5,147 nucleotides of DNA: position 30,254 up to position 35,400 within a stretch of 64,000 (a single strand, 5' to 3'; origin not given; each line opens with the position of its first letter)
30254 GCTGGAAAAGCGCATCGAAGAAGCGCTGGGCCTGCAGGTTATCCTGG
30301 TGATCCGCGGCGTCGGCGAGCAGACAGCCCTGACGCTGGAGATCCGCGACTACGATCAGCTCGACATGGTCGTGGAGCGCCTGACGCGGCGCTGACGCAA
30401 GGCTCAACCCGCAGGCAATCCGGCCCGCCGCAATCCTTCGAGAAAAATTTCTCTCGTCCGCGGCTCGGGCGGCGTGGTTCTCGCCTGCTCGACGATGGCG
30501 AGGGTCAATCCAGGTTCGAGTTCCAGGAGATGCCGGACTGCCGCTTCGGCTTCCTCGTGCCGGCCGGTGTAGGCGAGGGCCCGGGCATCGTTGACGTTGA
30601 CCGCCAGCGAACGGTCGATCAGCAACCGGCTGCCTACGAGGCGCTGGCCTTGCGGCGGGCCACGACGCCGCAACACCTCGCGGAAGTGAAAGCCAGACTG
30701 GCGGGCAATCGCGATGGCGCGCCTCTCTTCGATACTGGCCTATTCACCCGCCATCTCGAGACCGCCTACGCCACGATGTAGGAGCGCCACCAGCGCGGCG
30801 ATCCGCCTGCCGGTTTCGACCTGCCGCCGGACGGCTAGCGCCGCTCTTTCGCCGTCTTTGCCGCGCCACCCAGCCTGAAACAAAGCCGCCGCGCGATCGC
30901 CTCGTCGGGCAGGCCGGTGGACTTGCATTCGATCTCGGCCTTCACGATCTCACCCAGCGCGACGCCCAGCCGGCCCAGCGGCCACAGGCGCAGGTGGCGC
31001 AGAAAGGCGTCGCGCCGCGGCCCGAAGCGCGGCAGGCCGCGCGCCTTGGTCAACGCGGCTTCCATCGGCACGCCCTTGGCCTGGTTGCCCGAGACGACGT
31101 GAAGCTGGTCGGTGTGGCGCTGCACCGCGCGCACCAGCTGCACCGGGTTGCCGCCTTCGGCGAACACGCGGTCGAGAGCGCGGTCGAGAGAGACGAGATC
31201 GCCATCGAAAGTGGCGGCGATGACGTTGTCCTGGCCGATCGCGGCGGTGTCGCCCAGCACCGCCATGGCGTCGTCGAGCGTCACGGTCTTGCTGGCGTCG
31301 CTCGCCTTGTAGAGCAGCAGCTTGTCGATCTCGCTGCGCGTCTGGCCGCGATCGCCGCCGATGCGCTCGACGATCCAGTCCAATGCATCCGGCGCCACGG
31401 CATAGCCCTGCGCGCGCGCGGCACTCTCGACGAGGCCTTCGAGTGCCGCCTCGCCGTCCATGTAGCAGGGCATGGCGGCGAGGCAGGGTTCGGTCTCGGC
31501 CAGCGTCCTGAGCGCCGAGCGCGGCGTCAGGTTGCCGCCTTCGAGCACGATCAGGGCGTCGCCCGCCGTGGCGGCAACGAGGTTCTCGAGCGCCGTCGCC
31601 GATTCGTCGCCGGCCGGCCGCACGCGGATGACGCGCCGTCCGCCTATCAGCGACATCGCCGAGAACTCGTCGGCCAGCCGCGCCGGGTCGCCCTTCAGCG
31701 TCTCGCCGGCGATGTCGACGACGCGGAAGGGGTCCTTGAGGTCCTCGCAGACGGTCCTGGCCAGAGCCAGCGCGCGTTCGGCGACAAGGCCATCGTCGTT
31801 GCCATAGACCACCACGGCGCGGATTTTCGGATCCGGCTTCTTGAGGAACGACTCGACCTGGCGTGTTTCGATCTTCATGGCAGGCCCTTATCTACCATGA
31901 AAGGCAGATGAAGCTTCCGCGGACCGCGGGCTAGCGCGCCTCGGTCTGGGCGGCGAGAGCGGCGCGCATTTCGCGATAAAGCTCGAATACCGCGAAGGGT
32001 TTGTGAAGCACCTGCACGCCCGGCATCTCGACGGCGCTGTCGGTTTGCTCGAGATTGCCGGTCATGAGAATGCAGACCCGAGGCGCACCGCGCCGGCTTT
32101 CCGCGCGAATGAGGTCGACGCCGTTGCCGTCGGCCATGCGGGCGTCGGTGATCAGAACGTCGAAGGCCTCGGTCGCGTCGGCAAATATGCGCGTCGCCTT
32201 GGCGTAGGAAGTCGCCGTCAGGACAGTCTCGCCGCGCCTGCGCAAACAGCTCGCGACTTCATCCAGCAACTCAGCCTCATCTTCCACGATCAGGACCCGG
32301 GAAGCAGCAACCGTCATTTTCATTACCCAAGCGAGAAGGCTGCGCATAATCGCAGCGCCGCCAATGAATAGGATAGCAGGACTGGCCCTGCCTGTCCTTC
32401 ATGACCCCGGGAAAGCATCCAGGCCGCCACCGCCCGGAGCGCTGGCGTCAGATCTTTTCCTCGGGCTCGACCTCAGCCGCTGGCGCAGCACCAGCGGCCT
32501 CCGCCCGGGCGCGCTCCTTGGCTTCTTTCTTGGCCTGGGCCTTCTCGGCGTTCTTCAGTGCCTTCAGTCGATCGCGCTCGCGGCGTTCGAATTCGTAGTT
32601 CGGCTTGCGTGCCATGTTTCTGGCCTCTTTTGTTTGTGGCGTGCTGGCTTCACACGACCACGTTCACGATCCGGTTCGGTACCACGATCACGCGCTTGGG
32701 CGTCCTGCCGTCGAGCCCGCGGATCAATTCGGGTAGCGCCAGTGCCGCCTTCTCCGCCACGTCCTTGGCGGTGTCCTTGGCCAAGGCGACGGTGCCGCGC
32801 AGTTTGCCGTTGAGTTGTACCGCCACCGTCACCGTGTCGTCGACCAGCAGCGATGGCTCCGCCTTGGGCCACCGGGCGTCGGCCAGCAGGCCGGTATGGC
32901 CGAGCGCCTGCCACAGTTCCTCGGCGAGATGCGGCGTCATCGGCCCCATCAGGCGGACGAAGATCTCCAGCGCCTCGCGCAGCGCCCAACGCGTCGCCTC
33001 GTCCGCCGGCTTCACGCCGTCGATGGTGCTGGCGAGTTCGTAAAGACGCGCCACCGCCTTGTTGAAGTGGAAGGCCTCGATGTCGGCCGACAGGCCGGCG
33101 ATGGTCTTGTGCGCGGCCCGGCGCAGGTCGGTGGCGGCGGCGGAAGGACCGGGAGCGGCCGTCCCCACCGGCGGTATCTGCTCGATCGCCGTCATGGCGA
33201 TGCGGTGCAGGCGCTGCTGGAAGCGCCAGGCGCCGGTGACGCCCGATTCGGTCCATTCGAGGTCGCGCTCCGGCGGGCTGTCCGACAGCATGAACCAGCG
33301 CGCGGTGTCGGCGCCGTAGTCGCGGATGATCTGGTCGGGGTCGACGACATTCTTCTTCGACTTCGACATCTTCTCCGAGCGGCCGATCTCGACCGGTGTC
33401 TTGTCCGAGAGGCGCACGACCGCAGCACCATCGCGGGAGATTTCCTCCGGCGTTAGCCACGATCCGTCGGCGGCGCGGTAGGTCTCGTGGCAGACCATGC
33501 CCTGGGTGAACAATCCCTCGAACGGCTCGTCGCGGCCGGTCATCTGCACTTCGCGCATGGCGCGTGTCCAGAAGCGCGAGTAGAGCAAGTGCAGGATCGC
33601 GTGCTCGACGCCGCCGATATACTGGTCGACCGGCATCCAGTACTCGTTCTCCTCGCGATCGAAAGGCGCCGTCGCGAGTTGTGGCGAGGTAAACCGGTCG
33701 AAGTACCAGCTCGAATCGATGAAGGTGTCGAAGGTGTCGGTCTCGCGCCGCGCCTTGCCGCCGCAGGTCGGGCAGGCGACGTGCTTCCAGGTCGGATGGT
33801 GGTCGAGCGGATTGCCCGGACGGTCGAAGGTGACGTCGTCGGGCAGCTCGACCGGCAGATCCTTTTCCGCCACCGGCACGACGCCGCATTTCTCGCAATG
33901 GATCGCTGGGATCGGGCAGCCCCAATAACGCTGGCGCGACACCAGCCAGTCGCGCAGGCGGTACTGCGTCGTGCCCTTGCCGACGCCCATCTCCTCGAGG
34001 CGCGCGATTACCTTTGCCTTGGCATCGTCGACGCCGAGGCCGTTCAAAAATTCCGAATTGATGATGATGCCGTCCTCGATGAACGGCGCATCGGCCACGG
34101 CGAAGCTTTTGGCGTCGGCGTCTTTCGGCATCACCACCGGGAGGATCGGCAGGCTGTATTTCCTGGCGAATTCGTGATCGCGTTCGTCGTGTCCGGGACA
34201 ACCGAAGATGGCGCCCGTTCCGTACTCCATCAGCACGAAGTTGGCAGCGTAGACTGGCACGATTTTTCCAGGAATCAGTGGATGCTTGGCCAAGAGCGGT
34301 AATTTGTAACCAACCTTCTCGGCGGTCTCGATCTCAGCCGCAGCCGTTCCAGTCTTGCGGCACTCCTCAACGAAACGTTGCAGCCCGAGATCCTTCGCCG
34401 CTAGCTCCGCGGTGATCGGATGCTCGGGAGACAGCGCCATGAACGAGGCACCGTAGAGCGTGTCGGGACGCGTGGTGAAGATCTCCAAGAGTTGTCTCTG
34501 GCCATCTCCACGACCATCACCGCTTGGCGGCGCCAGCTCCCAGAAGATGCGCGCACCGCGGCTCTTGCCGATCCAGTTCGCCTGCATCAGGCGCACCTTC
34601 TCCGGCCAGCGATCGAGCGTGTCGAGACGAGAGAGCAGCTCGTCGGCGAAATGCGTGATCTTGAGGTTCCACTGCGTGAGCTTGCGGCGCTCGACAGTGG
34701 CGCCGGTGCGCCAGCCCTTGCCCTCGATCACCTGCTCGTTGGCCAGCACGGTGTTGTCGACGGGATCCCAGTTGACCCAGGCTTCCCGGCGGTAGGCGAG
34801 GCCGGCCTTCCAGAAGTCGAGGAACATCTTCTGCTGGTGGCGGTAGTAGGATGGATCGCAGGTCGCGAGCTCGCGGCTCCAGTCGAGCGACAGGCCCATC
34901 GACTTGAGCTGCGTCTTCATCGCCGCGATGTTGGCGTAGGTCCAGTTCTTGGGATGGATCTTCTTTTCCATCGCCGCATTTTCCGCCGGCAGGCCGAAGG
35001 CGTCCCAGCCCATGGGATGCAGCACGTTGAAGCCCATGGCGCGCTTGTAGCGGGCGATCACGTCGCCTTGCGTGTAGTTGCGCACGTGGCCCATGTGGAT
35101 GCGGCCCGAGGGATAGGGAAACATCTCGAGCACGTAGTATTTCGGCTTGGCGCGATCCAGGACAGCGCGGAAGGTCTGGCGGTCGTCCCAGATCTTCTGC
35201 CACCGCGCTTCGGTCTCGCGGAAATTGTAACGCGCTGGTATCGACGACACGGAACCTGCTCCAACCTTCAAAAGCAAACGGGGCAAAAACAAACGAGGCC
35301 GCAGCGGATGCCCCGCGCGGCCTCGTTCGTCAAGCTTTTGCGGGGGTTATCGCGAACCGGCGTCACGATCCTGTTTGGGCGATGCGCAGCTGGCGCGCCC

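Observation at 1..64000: About one gene in five is disrupted or reduced to a stub, without any mobile elements in sight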

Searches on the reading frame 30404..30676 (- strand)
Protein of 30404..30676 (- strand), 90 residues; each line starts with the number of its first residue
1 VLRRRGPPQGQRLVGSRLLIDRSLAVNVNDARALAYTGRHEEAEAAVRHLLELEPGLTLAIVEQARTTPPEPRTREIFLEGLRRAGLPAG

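Call 18: search_protein_families(library=pfam, proteins=[window:30404-30676:-], max_evalue=1)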
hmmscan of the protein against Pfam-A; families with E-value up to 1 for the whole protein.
window:30404-30676:- (90 aa): 4 families
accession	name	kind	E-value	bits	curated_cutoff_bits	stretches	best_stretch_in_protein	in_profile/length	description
PF13428.12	TPR_14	-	0.0088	17.1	23.5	1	31-66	8-43/44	Tetratricopeptide repeat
PF07719.23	TPR_2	-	0.011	16.3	27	1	31-56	8-33/34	Tetratricopeptide repeat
PF13181.12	TPR_8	-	0.062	13.9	25.7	1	31-55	8-32/34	Tetratricopeptide repeat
PF09082.15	DUF1922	-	0.3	11.7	30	1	26-50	30-54/56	Domain of unknown function (DUF1922)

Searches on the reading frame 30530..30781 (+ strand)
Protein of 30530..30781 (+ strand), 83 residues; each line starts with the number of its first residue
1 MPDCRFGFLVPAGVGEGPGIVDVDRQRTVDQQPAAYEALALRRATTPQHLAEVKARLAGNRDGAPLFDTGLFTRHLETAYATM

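Call 18: search_protein_families(library=pfam, proteins=[window:30530-30781:+], max_evalue=1)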
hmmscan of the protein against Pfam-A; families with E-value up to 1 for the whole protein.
window:30530-30781:+ (83 aa): 2 families
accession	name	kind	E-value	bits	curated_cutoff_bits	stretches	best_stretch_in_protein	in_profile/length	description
PF09266.15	VirDNA-topo-I_N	-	0.04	14.5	25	1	17-54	6-41/58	Viral DNA topoisomerase I, N-terminal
PF13844.12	Glyco_transf_41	-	0.087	11.5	25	1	29-75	496-542/543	Glycosyl transferase family 41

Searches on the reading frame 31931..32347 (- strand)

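Call 69: search_protein_families(library=pfam, proteins=[window:31931-32347:-], max_evalue=0.01)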
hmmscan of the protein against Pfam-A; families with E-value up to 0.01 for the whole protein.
window:31931-32347:- (138 aa): 1 family
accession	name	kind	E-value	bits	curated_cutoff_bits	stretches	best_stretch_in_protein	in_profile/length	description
PF00072.30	Response_reg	-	1.6e-12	48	30.2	1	18-124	1-107/111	Response regulator receiver domain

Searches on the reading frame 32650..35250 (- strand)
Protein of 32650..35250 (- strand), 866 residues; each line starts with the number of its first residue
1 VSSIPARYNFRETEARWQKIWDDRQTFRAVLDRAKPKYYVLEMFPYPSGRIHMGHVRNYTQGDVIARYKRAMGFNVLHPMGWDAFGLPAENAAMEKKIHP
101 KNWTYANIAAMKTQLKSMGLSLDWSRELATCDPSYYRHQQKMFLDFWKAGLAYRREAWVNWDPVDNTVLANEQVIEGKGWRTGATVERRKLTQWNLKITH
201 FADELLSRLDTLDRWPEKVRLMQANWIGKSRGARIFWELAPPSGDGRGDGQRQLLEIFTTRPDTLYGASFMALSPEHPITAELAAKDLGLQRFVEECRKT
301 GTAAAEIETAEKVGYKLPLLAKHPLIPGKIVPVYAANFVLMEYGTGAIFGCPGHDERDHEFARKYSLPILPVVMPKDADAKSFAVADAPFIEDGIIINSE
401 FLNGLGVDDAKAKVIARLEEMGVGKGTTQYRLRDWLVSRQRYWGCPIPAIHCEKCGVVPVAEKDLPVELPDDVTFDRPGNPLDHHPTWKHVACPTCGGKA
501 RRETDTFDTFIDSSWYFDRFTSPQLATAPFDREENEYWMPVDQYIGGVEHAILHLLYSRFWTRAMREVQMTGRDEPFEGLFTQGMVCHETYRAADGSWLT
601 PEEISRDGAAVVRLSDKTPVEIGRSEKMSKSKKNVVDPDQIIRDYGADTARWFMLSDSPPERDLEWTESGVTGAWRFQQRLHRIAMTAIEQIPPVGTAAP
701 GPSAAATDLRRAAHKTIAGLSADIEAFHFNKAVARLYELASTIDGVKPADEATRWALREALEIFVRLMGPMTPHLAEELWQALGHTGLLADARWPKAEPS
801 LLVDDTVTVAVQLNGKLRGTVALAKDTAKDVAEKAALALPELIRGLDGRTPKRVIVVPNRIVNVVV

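Call 49: find_homologous_proteins(query=window:32650-35250:-, max_evalue=1e-100)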
Query window:32650-35250:- (866 aa): 8000 proteins with E <= 1e-100 among 8000 candidates; the best 120 are listed.
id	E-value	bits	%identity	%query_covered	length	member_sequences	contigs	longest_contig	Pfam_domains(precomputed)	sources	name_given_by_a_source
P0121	0.0e+0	2038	100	100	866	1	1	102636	PF09334.18,PF01406.26,PF08264.20,PF13603.13,PF00133.29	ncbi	-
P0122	0.0e+0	2035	100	100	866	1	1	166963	PF09334.18,PF01406.26,PF08264.20,PF13603.13,PF00133.29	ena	-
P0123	0.0e+0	2033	100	100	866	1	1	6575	PF09334.18,PF01406.26,PF08264.20,PF13603.13,PF00133.29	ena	-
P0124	0.0e+0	2032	100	100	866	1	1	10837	PF09334.18,PF01406.26,PF08264.20,PF13603.13,PF00133.29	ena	-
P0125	0.0e+0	2026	99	100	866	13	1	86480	PF09334.18,PF01406.26,PF08264.20,PF13603.13,PF00133.29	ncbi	-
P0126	0.0e+0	1800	88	99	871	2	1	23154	PF09334.18,PF01406.26,PF08264.20,PF13603.13,PF00133.29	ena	-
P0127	0.0e+0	1785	87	99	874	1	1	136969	PF09334.18,PF01406.26,PF08264.20,PF13603.13,PF00133.29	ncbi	ncbi:MAG: leucine--tRNA ligase [Reyranella sp.]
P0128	0.0e+0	1778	86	100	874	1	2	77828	PF09334.18,PF01406.26,PF08264.20,PF13603.13,PF00133.29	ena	-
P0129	0.0e+0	1773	87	99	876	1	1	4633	PF09334.18,PF01406.26,PF08264.20,PF13603.13,PF00133.29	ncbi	-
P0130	0.0e+0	1772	86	100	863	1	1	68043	PF09334.18,PF01406.26,PF08264.20,PF13603.13,PF00133.29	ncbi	-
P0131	0.0e+0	1769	86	100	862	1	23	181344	PF09334.18,PF01406.26,PF08264.20,PF13603.13,PF00133.29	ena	-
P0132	0.0e+0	1768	86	100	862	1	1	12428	PF09334.18,PF01406.26,PF08264.20,PF13603.13,PF00133.29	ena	-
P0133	0.0e+0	1766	85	100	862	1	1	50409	PF09334.18,PF01406.26,PF08264.20,PF13603.13,PF00133.29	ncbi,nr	ncbi:MAG: leucine--tRNA ligase [Reyranella sp.]|nr:leucine--tRNA ligase [Reyranella sp.]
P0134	0.0e+0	1765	86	100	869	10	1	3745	PF09334.18,PF01406.26,PF08264.20,PF13603.13,PF00133.29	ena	-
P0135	0.0e+0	1763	86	99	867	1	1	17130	PF09334.18,PF01406.26,PF08264.20,PF13603.13,PF00133.29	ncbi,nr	ncbi:MAG: leucine--tRNA ligase [Alphaproteobacteria bacterium]|nr:leucine--tRNA ligase [Alphaproteob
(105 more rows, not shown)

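Call 50: find_encoding_contigs(protein=P0125, flank=10000, max_places=1)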
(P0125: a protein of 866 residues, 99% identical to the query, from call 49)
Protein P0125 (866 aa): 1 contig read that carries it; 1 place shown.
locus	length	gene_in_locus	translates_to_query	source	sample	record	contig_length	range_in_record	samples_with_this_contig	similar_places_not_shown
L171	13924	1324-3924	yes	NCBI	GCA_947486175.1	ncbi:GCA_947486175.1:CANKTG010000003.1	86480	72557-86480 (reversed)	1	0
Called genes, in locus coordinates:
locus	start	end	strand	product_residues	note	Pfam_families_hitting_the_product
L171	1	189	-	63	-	?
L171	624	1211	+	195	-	-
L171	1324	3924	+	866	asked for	PF00133:tRNA-synt_1, PF01406:tRNA-synt_1e (faint), PF09334:tRNA-synt_1g, PF13603:tRNA-synt_1_2, PF00133:tRNA-synt_1, PF09334:tRNA-synt_1g (weak), PF08264:Anticodon_1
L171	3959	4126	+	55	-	-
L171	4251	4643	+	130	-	PF00072:Response_reg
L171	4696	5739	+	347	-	-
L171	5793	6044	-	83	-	-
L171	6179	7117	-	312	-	PF02195:ParB_N, PF17762:HTH_ParB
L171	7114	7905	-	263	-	PF00142:Fer4_NifH (weak), PF01656:CbiA, PF02374:ArsA_ATPase (weak), PF06564:CBP_BcsQ, PF09140:MipZ, PF10609:ParA, PF13614:AAA_31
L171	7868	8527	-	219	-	PF02527:GidB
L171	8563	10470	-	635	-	PF00890:FAD_binding_2 (faint), PF01134:GIDA, PF07992:Pyr_redox_2 (weak), PF12831:FAD_oxidored, PF21680:GIDA_C_1st, PF13932:SAM_GIDA_C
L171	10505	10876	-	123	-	PF00300:His_Phos_1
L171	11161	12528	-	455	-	PF10396:TrmE_N, PF12631:MnmE_helical, PF01926:MMR_HSR1, PF02421:FeoB_N (weak)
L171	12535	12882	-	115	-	PF12836:HHH_3, PF00633:HHH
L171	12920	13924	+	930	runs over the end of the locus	PF01842:ACT (faint), PF08335:GlnD_UR_UTase, PF27444:GlnD_3rd, PF01966:HD (weak), PF24931:ACT_ACR9_3rd (weak), PF26956:ACT_ACR_D1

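Call 51: find_encoding_contigs(protein=P0126, flank=10000, max_places=1)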
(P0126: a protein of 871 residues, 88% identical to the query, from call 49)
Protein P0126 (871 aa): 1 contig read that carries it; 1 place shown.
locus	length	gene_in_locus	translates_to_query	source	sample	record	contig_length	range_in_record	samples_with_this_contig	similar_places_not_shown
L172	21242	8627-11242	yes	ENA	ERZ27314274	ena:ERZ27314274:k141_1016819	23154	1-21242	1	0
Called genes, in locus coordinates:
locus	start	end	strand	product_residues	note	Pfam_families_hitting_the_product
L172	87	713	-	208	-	PF03372:Exo_endo_phos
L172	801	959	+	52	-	-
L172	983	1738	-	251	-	PF20380:DUF6675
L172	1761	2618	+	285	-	PF02754:CCG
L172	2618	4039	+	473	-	PF02589:LUD_dom, PF13187:Fer4_9 (faint), PF13183:Fer4_8, PF13237:Fer4_10 (faint), PF00037:Fer4 (faint), PF12838:Fer4_7 (weak), PF11870:LutB_C (weak)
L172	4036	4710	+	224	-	PF02589:LUD_dom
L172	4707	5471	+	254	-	PF13489:Methyltransf_23, PF08242:Methyltransf_12 (weak), PF08241:Methyltransf_11 (weak)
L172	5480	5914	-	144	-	-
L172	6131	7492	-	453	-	PF13609:Porin_4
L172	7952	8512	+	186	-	PF12100:DUF3576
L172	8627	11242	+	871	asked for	PF00133:tRNA-synt_1, PF01406:tRNA-synt_1e (faint), PF09334:tRNA-synt_1g, PF13603:tRNA-synt_1_2, PF00133:tRNA-synt_1, PF09334:tRNA-synt_1g (weak), PF08264:Anticodon_1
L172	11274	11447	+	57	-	-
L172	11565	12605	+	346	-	-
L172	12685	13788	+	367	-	-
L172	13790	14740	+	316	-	PF13489:Methyltransf_23 (weak), PF05175:MTS, PF06325:PrmA, PF13649:Methyltransf_25, PF13847:Methyltransf_31, PF08241:Methyltransf_11 (weak), PF08242:Methyltransf_12 (weak)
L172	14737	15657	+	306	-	PF14518:Haem_oxygenas_2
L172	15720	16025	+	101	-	PF01909:NTP_transf_2, PF18765:Polbeta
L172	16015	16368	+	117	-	PF01934:HepT-like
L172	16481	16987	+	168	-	PF05163:DinB, PF12867:DinB_2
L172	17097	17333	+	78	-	PF04255:DUF433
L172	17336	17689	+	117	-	PF18478:PIN_10 (faint), PF18480:DUF5615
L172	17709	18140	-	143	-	-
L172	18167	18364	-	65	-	-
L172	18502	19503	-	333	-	PF04116:FA_hydroxylase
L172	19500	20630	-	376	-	PF04116:FA_hydroxylase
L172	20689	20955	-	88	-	-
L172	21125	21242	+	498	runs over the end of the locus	PF01381:HTH_3 (weak), PF07719:TPR_2 (faint), PF13414:TPR_11 (faint)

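Call 52: find_encoding_contigs(protein=P0127, flank=10000, max_places=1)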
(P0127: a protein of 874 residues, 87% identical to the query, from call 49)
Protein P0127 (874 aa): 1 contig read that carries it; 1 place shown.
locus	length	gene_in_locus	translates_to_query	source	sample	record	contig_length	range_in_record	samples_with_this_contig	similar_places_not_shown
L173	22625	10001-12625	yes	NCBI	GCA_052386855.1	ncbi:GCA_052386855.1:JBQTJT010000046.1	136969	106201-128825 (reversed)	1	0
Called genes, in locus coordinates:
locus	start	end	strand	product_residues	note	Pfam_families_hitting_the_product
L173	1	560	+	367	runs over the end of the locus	PF03562:MltA, PF06725:3D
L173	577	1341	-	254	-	PF20380:DUF6675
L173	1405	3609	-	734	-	PF00141:peroxidase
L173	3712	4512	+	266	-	PF02754:CCG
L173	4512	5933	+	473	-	PF02589:LUD_dom, PF13187:Fer4_9 (faint), PF00037:Fer4 (faint), PF13183:Fer4_8, PF13237:Fer4_10 (faint), PF12838:Fer4_7 (weak), PF11870:LutB_C (weak)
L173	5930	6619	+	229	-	PF02589:LUD_dom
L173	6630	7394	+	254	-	PF13489:Methyltransf_23, PF08241:Methyltransf_11, PF08242:Methyltransf_12 (weak), PF13847:Methyltransf_31 (faint)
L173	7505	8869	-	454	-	PF13609:Porin_4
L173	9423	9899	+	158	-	PF12100:DUF3576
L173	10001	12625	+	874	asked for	PF00133:tRNA-synt_1, PF01406:tRNA-synt_1e (faint), PF09334:tRNA-synt_1g, PF13603:tRNA-synt_1_2, PF00133:tRNA-synt_1, PF09334:tRNA-synt_1g (weak), PF08264:Anticodon_1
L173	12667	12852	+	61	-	-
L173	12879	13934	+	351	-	-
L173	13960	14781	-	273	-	PF04454:Linocin_M18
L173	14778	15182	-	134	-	PF22277:EncFtn-like, PF02915:Rubrerythrin (faint)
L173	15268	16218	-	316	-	PF02195:ParB_N, PF17762:HTH_ParB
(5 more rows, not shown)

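Call 55: find_encoding_contigs(protein=P0121, flank=10000, max_places=2)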
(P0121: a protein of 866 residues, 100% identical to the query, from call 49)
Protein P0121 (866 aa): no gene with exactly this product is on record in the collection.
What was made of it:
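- Tried and rejected: Looking up the 100%-identical LeuS (P0121) to find the window's exact source record failed (call 55).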

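Call 72: list_cluster_members(proteins=[P0121, P0125])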
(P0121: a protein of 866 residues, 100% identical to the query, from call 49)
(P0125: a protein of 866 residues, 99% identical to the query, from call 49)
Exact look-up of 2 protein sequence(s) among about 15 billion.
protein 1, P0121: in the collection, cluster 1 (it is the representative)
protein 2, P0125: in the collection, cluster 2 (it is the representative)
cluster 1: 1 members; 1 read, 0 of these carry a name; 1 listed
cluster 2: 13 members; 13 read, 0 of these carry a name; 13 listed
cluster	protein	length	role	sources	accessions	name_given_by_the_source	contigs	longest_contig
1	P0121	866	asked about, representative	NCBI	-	-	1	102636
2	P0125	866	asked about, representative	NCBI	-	-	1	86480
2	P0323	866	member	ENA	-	-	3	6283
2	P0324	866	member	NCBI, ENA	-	-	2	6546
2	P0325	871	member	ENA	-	-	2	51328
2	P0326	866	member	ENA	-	-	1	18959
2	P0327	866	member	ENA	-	-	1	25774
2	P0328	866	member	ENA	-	-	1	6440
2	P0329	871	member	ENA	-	-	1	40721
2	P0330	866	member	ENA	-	-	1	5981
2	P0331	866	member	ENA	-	-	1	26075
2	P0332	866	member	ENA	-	-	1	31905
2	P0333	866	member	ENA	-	-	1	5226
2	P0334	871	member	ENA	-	-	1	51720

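Call 79: search_protein_families(library=ncbifam, proteins=[L172:5480-5914:-], max_evalue=0.001)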
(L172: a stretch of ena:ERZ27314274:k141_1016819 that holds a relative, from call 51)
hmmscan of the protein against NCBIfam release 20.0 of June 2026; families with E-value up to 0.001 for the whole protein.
L172:5480-5914:- (144 aa): 0 families
